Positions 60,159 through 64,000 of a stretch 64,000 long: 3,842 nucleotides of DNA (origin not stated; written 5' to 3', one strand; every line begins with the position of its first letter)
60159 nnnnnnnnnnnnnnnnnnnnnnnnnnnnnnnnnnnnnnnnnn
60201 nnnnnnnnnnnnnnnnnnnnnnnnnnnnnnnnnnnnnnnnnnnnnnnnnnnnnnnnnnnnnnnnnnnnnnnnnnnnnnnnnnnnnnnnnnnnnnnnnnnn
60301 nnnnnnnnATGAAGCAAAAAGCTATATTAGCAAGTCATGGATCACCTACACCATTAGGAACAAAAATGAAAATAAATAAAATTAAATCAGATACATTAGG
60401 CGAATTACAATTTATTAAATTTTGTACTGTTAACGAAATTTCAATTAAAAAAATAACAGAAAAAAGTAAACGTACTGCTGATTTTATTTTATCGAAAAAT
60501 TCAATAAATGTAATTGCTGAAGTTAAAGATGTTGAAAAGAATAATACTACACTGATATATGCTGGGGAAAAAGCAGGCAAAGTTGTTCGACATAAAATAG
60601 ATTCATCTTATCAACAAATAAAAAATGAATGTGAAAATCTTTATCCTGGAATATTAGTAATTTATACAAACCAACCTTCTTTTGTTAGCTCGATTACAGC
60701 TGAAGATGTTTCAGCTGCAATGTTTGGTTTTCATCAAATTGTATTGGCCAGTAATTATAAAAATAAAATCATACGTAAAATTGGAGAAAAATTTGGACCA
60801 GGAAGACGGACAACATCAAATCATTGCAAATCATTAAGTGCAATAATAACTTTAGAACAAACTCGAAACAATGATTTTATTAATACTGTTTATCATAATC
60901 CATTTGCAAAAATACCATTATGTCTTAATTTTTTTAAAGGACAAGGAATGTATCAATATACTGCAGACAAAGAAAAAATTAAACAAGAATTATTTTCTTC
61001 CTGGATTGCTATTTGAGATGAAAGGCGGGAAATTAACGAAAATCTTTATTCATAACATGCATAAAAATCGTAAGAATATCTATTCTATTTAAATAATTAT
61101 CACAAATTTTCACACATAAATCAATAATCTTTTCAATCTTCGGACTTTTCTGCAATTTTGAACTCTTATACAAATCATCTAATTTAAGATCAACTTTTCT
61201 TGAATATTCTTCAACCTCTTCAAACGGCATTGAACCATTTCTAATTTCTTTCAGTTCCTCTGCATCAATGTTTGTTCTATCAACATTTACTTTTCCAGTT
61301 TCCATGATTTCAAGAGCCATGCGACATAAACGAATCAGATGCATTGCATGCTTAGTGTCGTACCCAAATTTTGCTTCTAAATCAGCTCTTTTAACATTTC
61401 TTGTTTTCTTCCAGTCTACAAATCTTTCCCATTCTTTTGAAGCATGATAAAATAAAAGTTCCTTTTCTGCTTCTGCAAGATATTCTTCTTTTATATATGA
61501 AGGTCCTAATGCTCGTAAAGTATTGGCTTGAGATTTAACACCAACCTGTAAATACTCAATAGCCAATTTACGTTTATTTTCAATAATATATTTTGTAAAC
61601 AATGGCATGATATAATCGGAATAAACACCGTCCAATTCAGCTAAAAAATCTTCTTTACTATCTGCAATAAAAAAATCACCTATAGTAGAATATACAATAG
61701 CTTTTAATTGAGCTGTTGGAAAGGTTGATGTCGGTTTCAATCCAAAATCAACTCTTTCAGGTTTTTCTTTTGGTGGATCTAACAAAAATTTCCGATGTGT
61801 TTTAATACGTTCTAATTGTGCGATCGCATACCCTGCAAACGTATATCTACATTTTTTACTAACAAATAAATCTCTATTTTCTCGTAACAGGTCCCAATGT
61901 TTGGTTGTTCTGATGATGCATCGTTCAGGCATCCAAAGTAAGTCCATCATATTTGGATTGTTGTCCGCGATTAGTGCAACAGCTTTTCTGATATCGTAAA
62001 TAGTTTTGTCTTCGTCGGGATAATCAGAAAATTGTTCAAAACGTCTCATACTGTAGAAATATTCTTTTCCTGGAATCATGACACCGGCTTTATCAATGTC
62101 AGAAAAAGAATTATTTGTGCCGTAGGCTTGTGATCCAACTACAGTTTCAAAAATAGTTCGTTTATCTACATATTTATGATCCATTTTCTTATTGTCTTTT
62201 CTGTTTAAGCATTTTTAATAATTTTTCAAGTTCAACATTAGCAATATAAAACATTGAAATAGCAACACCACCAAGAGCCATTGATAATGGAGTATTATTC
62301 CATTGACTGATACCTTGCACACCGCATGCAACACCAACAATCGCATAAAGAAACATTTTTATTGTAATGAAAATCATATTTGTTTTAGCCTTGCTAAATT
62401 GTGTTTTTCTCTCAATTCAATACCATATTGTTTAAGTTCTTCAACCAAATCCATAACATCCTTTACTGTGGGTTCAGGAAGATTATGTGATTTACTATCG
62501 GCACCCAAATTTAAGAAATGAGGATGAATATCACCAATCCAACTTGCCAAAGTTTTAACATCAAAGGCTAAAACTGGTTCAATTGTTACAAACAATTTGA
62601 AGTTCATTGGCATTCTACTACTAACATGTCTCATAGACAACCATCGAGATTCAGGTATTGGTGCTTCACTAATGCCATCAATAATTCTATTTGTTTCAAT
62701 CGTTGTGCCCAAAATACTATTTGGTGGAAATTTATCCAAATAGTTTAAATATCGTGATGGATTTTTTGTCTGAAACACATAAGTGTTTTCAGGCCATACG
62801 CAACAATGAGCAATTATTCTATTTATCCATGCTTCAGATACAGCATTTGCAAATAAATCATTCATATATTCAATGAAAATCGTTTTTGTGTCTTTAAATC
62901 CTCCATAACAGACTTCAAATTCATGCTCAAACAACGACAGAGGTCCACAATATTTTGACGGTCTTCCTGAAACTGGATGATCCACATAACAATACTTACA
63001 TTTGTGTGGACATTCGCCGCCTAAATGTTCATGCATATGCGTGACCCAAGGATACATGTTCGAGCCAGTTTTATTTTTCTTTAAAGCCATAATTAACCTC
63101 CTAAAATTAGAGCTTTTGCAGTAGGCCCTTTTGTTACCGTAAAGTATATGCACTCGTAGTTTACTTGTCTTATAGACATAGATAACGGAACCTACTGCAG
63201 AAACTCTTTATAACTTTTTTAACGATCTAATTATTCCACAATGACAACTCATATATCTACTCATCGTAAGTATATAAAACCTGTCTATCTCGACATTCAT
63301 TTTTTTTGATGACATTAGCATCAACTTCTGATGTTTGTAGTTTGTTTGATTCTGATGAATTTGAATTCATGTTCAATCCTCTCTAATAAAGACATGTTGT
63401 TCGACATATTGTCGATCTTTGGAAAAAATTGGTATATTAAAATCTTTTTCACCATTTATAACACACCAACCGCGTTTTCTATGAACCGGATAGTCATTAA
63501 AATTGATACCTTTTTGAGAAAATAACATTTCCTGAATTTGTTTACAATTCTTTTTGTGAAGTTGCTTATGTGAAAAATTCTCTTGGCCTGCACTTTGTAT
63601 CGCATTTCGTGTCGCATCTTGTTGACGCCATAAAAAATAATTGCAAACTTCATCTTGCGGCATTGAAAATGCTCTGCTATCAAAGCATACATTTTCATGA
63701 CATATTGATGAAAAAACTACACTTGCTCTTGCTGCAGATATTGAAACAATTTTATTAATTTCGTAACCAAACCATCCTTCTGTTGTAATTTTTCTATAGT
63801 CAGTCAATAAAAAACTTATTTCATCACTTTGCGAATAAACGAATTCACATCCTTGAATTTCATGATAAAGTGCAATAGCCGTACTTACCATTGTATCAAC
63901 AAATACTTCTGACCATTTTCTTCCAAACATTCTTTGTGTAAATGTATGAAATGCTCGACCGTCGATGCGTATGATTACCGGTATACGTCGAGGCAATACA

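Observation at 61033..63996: RNA end-repair gene set: Thg1-like, Pol-beta nucleotidyltransferase and radical SAM adjacent, with a distant Rnl5-like ligase and an RRM protein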

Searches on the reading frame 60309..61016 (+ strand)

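Call 4: search_protein_families(library=pfam, proteins=[window:60309-61016:+], max_evalue=0.01)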
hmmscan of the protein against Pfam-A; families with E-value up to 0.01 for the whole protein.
window:60309-61016:+ (235 aa): 1 family
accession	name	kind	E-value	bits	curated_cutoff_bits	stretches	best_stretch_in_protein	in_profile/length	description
PF17146.10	PIN_6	-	0.0084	17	27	0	34-70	45-82/87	PIN domain of ribonuclease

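Call 12: search_protein_families(library=ncbifam, proteins=[window:60309-61016:+], max_evalue=0.01)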
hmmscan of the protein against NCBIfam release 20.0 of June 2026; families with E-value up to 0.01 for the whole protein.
window:60309-61016:+ (235 aa): 1 family
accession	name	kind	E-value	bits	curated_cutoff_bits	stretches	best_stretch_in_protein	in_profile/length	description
NF047931.1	antiphage_GapS1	subfamily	0.0031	16.4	320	1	36-102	275-342/455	GapS1 family protein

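Call 13: search_protein_families(library=phrogs, proteins=[window:60309-61016:+], max_evalue=0.001)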
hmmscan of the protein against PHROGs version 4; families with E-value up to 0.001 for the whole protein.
window:60309-61016:+ (235 aa): 0 families

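Call 48: search_protein_families(library=pfam, proteins=[window:60309-61016:+], max_evalue=5)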
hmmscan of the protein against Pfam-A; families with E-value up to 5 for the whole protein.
window:60309-61016:+ (235 aa): 2 families
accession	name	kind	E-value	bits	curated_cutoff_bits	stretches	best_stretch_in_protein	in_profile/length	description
PF17146.10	PIN_6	-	0.0084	17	27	1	34-70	45-82/87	PIN domain of ribonuclease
PF07734.18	FBA_1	-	0.17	12.2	21.1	1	23-100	78-150/162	F-box associated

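Call 69: search_protein_families(library=padloc, proteins=[window:60309-61016:+], max_evalue=0.001)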
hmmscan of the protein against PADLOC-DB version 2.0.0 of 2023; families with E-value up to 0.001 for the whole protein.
window:60309-61016:+ (235 aa): 1 family
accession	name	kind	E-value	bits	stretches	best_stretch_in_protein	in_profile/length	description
PDLC04110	PD-T7-5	-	3.5e-05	21.1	1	193-223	291-321/346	-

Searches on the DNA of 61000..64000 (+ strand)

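Call 7: search_dna_similar(query=window:61000-64000:+, collection=phages, mode=distant)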
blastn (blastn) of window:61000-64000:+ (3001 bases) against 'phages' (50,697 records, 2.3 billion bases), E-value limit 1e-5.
Records with a match: 4; places in all: 4; records where one place covers at least 80% of the query: 0.
Best place of each record, by identity: 60-80% 4.
By first word of the organism name: Yersinia 4.
By host as written in the record: - 4.
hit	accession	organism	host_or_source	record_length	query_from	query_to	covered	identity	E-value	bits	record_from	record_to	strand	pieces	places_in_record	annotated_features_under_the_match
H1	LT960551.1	Yersinia phage fHe-Yen9-04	-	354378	2489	2643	5%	69.9%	1e-6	64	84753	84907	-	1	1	g142: tRNAHis-5'-guanylyltransferase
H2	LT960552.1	Yersinia phage fHe-Yen9-03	-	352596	2489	2643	5%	69.9%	1e-6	64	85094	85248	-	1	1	g145: tRNAHis-5'-guanylyltransferase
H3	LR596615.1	Yersinia phage fHe-Yen9-04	-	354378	2489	2643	5%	69.9%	1e-6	64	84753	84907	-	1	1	g142: tRNAHis-5'-guanylyltransferase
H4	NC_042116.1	Yersinia phage fHe-Yen9-04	-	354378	2489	2643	5%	69.9%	1e-6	64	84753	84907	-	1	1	g142: tRNA-His guanylyltransferase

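Call 10: get_annotated_region(hit=H1, flank=8000)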
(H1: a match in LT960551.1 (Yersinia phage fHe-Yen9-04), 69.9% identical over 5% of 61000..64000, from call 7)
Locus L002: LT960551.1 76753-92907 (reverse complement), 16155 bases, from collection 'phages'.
description: Yersinia phage fHe-Yen9-04 genome assembly, complete genome: monopartite.
organism: Yersinia phage fHe-Yen9-04 (NCBI taxid 2052742)
taxonomy: Viruses; Duplodnaviria; Heunggongvirae; Uroviricota; Caudoviricetes; Eneladusvirus; Eneladusvirus Yen904
host: -; source: -; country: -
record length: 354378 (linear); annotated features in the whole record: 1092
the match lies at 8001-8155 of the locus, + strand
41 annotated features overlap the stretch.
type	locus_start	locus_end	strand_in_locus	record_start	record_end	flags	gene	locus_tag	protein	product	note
CDS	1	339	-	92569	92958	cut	g157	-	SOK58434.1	hypothetical protein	-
regulatory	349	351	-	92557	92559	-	-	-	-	ribosome_binding_site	-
CDS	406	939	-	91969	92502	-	g156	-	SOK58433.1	hypothetical protein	-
regulatory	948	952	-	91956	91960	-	-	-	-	ribosome_binding_site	-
CDS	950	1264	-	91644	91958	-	g155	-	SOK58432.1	hypothetical protein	-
CDS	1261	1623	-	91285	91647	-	g154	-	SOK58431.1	hypothetical protein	-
regulatory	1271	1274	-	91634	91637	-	g154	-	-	ribosome_binding_site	-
regulatory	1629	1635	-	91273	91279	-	-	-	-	ribosome_binding_site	-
CDS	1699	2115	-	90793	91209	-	g153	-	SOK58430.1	Acyl carrier protein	-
CDS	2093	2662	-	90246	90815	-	g152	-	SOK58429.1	hypothetical protein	-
regulatory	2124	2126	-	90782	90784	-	g152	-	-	ribosome_binding_site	-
CDS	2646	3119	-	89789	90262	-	g151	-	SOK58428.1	hypothetical protein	-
regulatory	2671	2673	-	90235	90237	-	g151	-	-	ribosome_binding_site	-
CDS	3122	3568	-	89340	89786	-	g150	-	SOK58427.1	hypothetical protein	-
regulatory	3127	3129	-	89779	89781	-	g150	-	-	ribosome_binding_site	-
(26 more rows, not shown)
